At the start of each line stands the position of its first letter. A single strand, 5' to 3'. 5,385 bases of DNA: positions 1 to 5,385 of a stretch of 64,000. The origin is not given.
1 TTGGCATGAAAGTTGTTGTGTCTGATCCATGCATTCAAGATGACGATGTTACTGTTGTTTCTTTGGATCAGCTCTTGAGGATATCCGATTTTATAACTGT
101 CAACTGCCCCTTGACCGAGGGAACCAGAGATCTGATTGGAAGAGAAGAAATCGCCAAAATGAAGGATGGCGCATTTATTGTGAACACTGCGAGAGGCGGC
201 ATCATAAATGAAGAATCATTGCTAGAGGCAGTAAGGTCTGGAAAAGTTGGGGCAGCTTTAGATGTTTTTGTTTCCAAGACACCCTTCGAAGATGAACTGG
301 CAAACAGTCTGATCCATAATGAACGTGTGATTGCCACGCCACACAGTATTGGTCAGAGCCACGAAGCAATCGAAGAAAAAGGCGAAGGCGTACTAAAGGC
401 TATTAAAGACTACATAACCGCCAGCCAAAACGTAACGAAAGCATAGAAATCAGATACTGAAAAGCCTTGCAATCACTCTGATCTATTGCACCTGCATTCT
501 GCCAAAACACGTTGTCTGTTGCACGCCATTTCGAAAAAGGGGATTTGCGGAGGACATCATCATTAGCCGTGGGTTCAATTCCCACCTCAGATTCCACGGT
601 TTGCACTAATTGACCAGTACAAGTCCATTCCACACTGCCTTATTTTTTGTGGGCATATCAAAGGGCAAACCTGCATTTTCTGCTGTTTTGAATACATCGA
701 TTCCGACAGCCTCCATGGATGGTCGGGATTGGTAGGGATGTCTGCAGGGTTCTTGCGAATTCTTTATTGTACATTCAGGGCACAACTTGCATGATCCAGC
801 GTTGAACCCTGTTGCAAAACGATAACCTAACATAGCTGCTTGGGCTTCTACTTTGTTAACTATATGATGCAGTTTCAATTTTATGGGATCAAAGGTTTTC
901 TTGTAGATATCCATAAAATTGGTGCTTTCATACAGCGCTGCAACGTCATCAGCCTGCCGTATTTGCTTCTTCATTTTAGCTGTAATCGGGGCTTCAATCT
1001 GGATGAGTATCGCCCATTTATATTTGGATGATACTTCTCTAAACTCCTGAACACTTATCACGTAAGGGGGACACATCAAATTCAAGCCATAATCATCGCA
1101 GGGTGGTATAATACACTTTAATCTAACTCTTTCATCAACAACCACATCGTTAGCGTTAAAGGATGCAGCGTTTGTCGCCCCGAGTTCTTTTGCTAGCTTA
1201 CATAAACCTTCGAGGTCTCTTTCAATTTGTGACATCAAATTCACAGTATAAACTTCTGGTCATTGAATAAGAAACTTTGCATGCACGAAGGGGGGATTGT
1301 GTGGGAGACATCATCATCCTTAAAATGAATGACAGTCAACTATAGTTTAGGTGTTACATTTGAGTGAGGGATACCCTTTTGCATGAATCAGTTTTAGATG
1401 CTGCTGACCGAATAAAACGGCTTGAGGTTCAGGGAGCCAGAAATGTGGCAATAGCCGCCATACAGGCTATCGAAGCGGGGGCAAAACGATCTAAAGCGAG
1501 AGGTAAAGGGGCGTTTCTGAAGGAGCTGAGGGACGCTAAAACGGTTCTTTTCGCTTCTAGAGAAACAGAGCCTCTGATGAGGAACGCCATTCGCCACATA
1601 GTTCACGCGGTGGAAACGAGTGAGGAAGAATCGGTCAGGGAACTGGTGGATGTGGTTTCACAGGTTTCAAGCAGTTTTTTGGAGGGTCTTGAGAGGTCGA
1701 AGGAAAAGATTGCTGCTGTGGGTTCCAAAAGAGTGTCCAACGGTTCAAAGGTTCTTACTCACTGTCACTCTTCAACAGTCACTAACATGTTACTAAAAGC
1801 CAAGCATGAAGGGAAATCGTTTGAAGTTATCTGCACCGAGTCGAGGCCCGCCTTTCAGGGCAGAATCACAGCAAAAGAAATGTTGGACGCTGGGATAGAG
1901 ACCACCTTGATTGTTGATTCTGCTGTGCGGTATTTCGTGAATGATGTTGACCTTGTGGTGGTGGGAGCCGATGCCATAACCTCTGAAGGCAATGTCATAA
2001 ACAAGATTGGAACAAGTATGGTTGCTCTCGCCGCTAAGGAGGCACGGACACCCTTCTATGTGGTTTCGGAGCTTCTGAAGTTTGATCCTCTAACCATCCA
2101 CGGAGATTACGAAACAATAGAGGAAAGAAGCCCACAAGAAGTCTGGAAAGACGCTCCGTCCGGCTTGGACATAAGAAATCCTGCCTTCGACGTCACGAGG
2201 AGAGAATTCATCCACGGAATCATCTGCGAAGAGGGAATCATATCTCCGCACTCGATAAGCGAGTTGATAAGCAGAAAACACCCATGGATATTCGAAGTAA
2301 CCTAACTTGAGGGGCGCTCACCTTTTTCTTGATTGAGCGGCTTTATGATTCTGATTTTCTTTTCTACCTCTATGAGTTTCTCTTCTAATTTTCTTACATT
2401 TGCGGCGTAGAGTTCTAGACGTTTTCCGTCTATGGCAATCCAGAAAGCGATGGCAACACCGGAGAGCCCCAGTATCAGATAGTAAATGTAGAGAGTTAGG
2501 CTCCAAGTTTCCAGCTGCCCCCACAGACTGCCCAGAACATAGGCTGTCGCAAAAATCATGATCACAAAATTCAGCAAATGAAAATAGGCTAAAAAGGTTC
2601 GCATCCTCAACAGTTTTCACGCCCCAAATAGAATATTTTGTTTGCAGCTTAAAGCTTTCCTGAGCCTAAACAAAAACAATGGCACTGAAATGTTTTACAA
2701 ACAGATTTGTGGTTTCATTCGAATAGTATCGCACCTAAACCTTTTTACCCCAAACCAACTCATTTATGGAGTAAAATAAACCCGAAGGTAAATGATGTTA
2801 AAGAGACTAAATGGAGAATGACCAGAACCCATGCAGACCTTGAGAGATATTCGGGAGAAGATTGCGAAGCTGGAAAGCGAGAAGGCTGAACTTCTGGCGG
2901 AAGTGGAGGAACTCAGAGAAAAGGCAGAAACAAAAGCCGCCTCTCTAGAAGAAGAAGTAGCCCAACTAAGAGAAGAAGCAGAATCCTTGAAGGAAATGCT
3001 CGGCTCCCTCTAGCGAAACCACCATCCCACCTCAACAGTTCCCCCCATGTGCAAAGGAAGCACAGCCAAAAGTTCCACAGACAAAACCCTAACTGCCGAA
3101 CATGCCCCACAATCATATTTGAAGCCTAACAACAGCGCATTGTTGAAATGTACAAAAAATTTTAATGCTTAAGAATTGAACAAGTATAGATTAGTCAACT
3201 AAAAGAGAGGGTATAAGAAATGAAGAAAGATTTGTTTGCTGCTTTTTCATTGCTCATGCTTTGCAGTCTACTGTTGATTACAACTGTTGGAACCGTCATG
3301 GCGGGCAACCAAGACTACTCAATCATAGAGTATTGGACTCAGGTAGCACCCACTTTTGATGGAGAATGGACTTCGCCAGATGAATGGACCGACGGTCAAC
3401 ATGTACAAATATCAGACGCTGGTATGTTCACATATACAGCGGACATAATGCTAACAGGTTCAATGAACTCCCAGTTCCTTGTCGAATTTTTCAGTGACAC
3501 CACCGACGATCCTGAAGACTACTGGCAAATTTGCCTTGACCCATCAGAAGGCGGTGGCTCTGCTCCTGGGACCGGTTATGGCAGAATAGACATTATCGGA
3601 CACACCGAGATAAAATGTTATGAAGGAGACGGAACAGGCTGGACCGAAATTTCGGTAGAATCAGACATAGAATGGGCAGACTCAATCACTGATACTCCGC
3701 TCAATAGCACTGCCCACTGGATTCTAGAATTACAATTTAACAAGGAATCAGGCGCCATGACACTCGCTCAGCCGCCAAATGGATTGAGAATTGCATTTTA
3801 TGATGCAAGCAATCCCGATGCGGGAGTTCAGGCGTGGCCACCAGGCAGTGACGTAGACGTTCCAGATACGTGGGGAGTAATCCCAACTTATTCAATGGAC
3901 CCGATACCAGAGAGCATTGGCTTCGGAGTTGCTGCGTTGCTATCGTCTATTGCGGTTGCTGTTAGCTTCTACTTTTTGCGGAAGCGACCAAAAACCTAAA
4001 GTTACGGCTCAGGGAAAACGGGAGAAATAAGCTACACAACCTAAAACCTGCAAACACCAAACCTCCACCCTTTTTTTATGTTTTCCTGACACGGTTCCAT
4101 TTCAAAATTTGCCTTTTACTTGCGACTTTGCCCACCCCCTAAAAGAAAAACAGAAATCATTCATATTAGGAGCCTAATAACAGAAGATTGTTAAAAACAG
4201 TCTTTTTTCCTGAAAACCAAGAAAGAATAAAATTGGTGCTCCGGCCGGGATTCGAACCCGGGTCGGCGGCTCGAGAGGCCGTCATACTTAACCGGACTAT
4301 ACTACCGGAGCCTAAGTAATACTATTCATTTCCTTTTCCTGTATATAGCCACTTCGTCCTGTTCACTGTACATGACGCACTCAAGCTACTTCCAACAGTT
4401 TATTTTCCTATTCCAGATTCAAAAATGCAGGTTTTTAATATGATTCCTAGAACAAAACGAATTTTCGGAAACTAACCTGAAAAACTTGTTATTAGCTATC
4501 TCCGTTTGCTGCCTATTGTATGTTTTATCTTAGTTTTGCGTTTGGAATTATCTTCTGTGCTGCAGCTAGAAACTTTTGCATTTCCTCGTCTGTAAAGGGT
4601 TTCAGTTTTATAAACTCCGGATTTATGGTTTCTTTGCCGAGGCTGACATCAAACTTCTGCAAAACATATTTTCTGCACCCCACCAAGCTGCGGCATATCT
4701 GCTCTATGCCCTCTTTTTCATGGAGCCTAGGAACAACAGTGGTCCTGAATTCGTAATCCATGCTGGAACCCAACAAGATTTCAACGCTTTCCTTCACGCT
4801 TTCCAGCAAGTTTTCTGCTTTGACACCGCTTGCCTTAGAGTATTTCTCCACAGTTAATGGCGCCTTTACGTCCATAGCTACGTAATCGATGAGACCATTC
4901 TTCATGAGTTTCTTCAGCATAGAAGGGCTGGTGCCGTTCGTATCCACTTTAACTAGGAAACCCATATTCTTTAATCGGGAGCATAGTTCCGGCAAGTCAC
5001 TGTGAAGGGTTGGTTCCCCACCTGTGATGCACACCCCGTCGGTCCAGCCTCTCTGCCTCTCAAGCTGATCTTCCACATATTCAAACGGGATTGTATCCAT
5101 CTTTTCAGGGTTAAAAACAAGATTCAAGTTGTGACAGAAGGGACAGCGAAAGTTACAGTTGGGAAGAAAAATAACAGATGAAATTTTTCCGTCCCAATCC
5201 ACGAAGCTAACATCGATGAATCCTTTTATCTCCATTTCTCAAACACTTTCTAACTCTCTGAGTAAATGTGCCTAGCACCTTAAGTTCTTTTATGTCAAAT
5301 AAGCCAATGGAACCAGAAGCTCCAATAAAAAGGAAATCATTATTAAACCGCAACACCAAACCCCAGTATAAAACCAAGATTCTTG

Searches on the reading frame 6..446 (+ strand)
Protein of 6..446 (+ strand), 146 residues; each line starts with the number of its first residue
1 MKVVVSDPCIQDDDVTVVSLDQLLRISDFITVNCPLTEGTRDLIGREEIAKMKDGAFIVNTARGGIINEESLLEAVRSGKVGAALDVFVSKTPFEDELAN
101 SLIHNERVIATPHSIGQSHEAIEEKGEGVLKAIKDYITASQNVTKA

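Call 63: search_protein_families(library=pfam, proteins=[window:6-446:+], max_evalue=0.00001)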
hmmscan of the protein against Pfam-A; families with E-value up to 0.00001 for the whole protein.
window:6-446:+ (146 aa): 1 family
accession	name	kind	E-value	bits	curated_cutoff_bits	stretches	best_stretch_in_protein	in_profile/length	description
PF02826.25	2-Hacid_dh_C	-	5.7e-32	110.9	25.1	1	1-113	60-176/178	D-isomer specific 2-hydroxyacid dehydrogenase, NAD binding domain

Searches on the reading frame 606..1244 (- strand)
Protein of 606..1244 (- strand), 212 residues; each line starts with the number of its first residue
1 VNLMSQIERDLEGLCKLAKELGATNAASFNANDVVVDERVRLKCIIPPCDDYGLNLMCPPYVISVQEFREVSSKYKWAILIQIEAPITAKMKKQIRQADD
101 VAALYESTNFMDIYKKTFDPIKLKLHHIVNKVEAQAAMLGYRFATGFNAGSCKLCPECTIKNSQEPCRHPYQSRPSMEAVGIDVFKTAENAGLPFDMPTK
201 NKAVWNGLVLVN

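Call 63: search_protein_families(library=pfam, proteins=[window:606-1244:-], max_evalue=0.00001)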
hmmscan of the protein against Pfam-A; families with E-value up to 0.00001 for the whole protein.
window:606-1244:- (212 aa): 1 family
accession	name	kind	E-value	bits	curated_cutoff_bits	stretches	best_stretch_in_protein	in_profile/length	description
PF10050.14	DUF2284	-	6.1e-46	156.6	25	1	29-211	3-161/161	Predicted metal-binding protein (DUF2284)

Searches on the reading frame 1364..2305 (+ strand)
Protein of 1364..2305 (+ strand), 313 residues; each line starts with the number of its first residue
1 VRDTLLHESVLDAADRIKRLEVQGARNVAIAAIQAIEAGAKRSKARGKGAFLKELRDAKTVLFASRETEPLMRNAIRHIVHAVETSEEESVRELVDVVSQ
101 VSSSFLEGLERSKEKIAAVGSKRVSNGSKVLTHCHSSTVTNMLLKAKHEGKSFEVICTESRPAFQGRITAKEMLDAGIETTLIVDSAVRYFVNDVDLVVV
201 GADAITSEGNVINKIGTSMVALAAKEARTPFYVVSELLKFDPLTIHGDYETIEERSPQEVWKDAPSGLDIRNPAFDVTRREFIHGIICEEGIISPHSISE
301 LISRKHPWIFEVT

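Call 63: search_protein_families(library=pfam, proteins=[window:1364-2305:+], max_evalue=0.00001)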
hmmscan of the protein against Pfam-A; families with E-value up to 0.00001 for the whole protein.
window:1364-2305:+ (313 aa): 1 family
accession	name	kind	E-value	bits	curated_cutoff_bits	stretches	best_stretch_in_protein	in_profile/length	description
PF01008.23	IF-2B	-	4.6e-77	259.4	22.4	1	21-295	1-280/280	Initiation factor 2 subunit family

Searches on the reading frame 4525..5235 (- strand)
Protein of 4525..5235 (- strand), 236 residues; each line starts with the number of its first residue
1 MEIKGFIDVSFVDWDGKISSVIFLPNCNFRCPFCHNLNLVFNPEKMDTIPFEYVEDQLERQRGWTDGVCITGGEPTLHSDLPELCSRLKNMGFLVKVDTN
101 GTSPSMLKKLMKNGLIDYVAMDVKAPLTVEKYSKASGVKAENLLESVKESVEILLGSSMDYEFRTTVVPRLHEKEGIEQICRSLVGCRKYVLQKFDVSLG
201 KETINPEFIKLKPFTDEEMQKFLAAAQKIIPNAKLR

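Call 63: search_protein_families(library=pfam, proteins=[window:4525-5235:-], max_evalue=0.00001)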
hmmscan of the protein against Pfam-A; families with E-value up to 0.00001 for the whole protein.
window:4525-5235:- (236 aa): 1 family
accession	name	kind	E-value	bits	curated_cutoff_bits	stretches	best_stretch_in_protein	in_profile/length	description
PF04055.27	Radical_SAM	-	2e-19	70.8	29.5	1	21-150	1-136/166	Radical SAM superfamily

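Call 68: search_protein_families(library=ncbifam, proteins=[window:4525-5235:-], max_evalue=0.001)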
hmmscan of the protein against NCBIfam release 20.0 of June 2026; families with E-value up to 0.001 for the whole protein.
window:4525-5235:- (236 aa): 39 families (the best 25 are shown)
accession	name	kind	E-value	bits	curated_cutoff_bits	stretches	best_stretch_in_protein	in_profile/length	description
TIGR02495.1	NrdG2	equivalog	2.6e-58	196.6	131.15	1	3-195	2-192/193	anaerobic ribonucleoside-triphosphate reductase activating protein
TIGR04041.1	activase_YjjW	hypoth_equivalog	4.5e-18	65.6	250.2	2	48-229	92-268/276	YjjW family glycine radical enzyme activase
TIGR02493.1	PFLA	equivalog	1.5e-13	50.7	231.75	1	19-152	17-154/235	pyruvate formate-lyase-activating protein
TIGR04317.1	W_rSAM_matur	equivalog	1.8e-11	43.8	380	1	26-153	13-139/349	tungsten cofactor oxidoreductase radical SAM maturase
TIGR02668.1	moaA_archaeal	equivalog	2.7e-11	43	325.25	1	25-153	18-146/303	GTP 3',8-cyclase MoaA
TIGR03963.1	rSAM_QueE_Clost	equivalog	3.1e-11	43.4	260.1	1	16-168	18-164/219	putative 7-carboxy-7-deazaguanine synthase QueE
NF001199.0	PRK00164.2-1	equivalog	4.3e-11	42.5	231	1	25-152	20-147/308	GTP 3',8-cyclase MoaA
TIGR02494.1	PFLE_PFLC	subfamily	1.5e-10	40.8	174.35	1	66-182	125-237/293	glycyl-radical enzyme activating protein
TIGR03972.1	rSAM_TYW1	equivalog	2e-10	40.3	317.95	1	73-174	128-226/297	4-demethylwyosine synthase TYW1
TIGR02666.1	moaA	equivalog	3e-10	39.6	284.05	1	26-117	19-117/336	GTP 3',8-cyclase MoaA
NF045646.2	rSAM_Se_TrsS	equivalog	1.7e-09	36.7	490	1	26-115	95-188/441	radical SAM (seleno)protein TrsS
NF038283.1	viperin_w_prok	equivalog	2.2e-09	36.9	180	1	24-225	9-212/281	viperin family antiviral radical SAM protein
TIGR04349.1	rSAM_QueE_gams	hypoth_equivalog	2.9e-09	36.9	300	1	19-177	21-166/210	7-carboxy-7-deazaguanine synthase QueE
NF045702.1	rSAM_GDGT_ether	equivalog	1.9e-08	33.4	450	1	26-115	95-191/486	tetraether lipid synthase Tes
NF043069.1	T4HPD_activ_SAM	equivalog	1.4e-07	31.2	425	1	66-149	125-207/299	trans-4-hydroxy-L-proline dehydratase activase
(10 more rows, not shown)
